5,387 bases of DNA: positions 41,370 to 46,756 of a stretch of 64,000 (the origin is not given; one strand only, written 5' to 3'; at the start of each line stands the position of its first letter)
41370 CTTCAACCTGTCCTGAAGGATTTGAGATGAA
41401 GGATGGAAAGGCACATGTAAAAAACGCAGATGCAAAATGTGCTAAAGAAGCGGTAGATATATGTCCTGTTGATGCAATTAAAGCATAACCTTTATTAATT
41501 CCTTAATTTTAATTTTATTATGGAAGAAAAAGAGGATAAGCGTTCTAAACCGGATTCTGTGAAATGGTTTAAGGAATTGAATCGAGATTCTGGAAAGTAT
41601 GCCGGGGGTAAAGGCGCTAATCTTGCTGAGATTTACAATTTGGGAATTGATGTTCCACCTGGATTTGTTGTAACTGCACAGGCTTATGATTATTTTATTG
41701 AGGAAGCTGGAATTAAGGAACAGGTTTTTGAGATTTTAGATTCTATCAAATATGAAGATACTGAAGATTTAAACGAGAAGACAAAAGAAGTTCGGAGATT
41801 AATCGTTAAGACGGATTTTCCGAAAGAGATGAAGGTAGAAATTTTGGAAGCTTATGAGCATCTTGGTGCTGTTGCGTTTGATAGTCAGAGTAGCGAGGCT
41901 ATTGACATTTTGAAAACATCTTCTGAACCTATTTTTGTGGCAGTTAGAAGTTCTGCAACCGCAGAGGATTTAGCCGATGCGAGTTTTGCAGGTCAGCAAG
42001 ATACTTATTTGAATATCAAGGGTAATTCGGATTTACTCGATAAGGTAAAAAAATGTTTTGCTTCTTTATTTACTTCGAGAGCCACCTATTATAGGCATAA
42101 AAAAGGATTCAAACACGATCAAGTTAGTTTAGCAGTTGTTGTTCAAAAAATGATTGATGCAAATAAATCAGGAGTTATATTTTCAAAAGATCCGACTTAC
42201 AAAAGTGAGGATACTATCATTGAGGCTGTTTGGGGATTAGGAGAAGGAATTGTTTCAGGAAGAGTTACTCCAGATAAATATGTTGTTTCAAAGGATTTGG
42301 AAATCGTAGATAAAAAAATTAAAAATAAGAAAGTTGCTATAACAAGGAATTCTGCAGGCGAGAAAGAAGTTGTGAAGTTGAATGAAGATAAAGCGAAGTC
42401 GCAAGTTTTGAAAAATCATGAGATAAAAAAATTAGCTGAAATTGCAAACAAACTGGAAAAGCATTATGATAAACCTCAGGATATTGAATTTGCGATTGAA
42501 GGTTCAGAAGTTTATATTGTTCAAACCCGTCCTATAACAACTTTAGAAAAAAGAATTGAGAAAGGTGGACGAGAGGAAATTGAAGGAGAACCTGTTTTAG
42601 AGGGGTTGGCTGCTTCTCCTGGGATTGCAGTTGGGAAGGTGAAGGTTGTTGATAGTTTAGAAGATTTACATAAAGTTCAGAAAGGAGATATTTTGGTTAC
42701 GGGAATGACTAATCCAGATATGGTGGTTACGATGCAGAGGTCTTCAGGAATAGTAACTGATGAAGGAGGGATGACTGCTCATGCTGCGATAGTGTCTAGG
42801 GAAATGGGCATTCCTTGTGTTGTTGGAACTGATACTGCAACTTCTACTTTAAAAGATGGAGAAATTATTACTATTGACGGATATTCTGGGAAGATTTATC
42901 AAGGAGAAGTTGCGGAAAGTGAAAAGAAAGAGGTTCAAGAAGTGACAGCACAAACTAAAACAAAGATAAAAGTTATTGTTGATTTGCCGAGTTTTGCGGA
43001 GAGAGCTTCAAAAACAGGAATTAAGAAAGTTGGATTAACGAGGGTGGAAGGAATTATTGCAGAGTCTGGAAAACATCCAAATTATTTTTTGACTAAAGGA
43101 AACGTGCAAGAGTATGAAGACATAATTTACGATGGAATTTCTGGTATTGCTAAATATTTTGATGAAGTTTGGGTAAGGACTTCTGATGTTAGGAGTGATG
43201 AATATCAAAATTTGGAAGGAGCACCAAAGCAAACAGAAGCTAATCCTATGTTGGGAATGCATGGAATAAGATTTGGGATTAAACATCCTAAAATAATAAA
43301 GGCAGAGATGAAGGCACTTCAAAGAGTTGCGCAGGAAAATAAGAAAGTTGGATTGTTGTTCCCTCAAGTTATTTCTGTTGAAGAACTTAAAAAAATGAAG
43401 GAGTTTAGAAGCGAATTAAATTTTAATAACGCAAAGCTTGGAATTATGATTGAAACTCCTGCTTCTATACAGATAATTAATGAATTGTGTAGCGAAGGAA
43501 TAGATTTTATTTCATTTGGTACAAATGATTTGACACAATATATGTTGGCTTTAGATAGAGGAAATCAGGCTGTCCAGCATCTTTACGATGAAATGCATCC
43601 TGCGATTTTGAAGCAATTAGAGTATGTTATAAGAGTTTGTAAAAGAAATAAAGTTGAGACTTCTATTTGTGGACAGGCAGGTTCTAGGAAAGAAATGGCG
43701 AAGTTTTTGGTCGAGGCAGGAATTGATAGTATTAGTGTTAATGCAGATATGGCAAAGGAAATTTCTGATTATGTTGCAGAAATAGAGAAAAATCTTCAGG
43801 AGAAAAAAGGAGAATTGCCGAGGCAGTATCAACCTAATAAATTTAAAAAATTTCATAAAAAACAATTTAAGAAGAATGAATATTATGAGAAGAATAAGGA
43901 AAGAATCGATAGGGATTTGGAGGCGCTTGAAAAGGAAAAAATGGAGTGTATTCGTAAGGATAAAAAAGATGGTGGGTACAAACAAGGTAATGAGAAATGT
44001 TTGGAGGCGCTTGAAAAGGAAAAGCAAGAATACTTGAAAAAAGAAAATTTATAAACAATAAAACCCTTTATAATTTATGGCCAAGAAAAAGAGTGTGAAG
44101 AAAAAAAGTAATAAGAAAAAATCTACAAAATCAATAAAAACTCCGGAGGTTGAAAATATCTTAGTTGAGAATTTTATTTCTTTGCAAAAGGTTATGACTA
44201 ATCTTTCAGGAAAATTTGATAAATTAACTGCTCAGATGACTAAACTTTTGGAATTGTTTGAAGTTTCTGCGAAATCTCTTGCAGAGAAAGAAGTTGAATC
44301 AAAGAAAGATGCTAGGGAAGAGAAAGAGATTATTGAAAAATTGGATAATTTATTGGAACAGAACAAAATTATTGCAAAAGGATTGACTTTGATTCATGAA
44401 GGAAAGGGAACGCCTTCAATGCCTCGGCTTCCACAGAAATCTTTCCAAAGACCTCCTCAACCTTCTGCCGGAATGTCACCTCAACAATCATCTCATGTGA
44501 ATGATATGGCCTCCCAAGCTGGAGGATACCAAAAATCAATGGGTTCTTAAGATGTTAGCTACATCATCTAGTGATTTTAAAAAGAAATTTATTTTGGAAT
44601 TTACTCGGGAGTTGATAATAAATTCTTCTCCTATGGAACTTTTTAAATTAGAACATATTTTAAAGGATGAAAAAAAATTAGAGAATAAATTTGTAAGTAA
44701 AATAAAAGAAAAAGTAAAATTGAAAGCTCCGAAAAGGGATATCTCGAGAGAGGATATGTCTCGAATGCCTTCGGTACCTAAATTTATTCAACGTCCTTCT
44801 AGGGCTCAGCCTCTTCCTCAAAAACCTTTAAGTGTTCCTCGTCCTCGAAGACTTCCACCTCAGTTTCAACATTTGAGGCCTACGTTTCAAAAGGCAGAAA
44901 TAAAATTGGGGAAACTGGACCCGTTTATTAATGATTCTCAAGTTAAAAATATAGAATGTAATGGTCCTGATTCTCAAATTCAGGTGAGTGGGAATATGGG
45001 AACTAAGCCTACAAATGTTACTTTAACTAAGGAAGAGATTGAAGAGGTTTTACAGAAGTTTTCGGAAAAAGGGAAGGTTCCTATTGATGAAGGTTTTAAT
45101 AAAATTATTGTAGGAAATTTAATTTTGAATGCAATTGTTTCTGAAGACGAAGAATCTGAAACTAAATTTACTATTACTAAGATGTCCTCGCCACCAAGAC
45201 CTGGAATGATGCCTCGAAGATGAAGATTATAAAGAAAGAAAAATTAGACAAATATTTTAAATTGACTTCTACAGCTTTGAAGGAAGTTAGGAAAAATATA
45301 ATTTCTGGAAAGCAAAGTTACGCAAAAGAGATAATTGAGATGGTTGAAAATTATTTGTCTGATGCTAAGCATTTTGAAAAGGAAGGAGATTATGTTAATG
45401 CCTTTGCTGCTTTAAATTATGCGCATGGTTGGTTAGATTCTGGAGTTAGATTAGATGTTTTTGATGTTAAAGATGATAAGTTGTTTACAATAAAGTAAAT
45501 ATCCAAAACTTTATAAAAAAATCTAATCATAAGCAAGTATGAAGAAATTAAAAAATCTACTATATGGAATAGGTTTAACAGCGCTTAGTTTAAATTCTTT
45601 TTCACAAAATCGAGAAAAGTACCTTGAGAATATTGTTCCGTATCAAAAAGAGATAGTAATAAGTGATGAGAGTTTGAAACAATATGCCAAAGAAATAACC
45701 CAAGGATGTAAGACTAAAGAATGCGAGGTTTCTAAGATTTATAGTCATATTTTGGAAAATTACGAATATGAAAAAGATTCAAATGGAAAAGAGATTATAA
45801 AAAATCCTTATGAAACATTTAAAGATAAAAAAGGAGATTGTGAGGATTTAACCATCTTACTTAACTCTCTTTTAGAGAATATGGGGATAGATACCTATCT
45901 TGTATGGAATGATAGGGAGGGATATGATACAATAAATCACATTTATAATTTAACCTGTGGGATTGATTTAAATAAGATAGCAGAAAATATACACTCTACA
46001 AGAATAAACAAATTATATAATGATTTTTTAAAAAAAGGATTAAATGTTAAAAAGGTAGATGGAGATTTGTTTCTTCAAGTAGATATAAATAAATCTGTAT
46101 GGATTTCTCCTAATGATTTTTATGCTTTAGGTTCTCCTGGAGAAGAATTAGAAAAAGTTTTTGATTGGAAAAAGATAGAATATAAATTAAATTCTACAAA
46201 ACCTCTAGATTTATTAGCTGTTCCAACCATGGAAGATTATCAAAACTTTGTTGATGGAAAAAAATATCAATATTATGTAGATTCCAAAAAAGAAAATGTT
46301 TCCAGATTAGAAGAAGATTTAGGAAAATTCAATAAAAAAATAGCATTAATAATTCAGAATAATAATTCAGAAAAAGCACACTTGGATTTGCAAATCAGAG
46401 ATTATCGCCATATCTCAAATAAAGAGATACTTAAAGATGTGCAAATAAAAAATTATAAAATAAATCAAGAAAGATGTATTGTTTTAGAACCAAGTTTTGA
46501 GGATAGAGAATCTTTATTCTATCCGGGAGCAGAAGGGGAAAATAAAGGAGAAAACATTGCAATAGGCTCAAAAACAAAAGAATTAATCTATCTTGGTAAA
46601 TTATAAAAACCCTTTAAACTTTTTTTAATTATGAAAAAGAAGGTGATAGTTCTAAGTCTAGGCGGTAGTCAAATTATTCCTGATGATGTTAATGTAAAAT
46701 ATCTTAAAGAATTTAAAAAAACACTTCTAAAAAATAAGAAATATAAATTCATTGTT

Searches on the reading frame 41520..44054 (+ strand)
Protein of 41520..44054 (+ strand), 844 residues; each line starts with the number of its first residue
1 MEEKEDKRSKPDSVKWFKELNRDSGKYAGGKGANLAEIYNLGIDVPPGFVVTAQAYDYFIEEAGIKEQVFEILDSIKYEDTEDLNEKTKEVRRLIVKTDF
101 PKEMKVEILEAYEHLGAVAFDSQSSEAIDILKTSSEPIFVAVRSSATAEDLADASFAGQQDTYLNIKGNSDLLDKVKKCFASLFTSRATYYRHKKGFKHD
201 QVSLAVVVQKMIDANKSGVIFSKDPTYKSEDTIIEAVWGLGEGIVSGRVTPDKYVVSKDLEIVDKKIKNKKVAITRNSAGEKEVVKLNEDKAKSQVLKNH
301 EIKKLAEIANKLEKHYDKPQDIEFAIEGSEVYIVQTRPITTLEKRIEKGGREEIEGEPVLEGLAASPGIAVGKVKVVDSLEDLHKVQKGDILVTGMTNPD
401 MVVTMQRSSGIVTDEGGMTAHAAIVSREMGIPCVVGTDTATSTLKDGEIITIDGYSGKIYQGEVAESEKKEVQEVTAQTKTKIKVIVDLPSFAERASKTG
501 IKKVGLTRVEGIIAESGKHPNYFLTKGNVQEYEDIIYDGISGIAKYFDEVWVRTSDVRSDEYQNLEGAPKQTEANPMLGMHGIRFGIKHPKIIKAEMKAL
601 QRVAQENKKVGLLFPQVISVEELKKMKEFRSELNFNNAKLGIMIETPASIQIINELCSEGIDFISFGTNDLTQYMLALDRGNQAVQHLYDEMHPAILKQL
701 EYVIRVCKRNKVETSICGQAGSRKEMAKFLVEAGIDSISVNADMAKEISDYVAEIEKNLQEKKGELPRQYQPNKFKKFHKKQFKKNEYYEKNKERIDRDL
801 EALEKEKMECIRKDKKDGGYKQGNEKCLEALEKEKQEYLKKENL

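Call 37: search_protein_families(library=pfam, proteins=[window:41520-44054:+], max_evalue=0.001)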
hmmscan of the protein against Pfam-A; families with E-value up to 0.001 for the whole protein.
window:41520-44054:+ (844 aa): 3 families
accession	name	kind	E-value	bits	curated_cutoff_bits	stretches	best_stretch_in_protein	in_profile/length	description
PF01326.24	PPDK_N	-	2.9e-111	372.4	27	1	27-349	3-319/328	Pyruvate phosphate dikinase, AMP/ATP-binding domain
PF02896.24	PEP-utilizers_C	-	1.3e-67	228.5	22.8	1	469-755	6-291/293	PEP-utilising enzyme, PEP-binding domain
PF00391.29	PEP-utilizers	-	6.3e-28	96.6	23.1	1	387-457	2-72/72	PEP-utilising enzyme, mobile domain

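Call 79: search_protein_families(library=ncbifam, proteins=[window:41520-44054:+], max_evalue=0.001)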
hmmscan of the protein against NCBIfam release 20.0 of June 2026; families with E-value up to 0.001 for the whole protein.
window:41520-44054:+ (844 aa): 27 families (the best 25 are shown)
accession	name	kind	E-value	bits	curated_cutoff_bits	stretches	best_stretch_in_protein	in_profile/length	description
NF005057.0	PRK06464.1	equivalog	1e-241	804.3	598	1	12-762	5-795/798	phosphoenolpyruvate synthase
TIGR01418.1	PEP_synth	equivalog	4.9e-230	765.9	739.75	1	14-757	2-784/784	pyruvate, water dikinase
NF004878.0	PRK06241.1-3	subfamily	9.6e-116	387.9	945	2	14-342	5-314/891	phosphoenolpyruvate synthase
NF004877.0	PRK06241.1-2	subfamily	6e-106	355.7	866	2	15-342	6-315/869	phosphoenolpyruvate synthase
NF041857.1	RIF_Ptrans_rph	equivalog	2.5e-104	350.4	999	2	15-342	4-313/864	rifamycin-inactivating phosphotransferase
NF004879.0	PRK06241.1-4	equivalog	6.6e-98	328.9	976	2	16-343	7-316/868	phosphoenolpyruvate synthase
NF052631.1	prodigiosin_PigC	equivalog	7.4e-98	328.5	1300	2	26-346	14-304/883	prodigiosin ligase PigC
NF052632.1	undecylprod_RedH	equivalog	4.8e-95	319.3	1350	2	22-345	11-299/880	undecylprodigiosin ligase RedH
NF004881.0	PRK06241.2-2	equivalog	1.3e-93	314.8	883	2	26-345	17-316/898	phosphoenolpyruvate synthase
NF004880.0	PRK06241.2-1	equivalog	5e-79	266.2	972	2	26-342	16-283/837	phosphoenolpyruvate synthase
NF000283.1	RPH_KJ151292.1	equivalog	6.5e-72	243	1700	2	28-343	20-317/865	rifamycin-inactivating phosphotransferase Rph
NF004883.0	PRK06241.2-4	equivalog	2.2e-64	218.1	1063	2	28-351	32-339/928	phosphoenolpyruvate synthase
TIGR01828.1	pyru_phos_dikin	equivalog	5.9e-63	213.1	843.45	4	353-516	381-564/865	pyruvate, phosphate dikinase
TIGR01417.1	PTS_I_fam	equivalog_domain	4.3e-57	193.8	341.7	1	380-757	145-541/565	phosphoenolpyruvate--protein phosphotransferase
NF004882.0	PRK06241.2-3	equivalog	3.6e-54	184.1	850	2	27-344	11-281/827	phosphoenolpyruvate synthase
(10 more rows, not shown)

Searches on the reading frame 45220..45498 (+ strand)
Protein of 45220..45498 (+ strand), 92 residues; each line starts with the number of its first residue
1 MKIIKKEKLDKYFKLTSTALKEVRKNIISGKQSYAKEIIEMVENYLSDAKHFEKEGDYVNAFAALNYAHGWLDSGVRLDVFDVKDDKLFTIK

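Call 74: search_protein_families(library=pfam, proteins=[window:45220-45498:+], max_evalue=0.01)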
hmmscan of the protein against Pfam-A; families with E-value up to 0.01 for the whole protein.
window:45220-45498:+ (92 aa): 1 family
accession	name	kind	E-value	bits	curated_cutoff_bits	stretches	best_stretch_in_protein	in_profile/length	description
PF04010.18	DUF357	-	1.8e-24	85.9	29.4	1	11-81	1-73/73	Protein of unknown function (DUF357)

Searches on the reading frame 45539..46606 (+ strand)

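Call 40: search_protein_families(library=pfam, proteins=[window:45539-46606:+], max_evalue=0.001)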
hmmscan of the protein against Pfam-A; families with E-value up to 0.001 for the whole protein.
window:45539-46606:+ (355 aa): 2 families
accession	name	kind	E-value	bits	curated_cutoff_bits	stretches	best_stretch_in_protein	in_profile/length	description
PF01841.26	Transglut_core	-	1.9e-12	47.8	23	1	47-131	1-84/108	Transglutaminase-like superfamily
PF04473.18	DUF553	-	4.9e-05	23.2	20.5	1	61-123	16-87/140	Transglutaminase-like domain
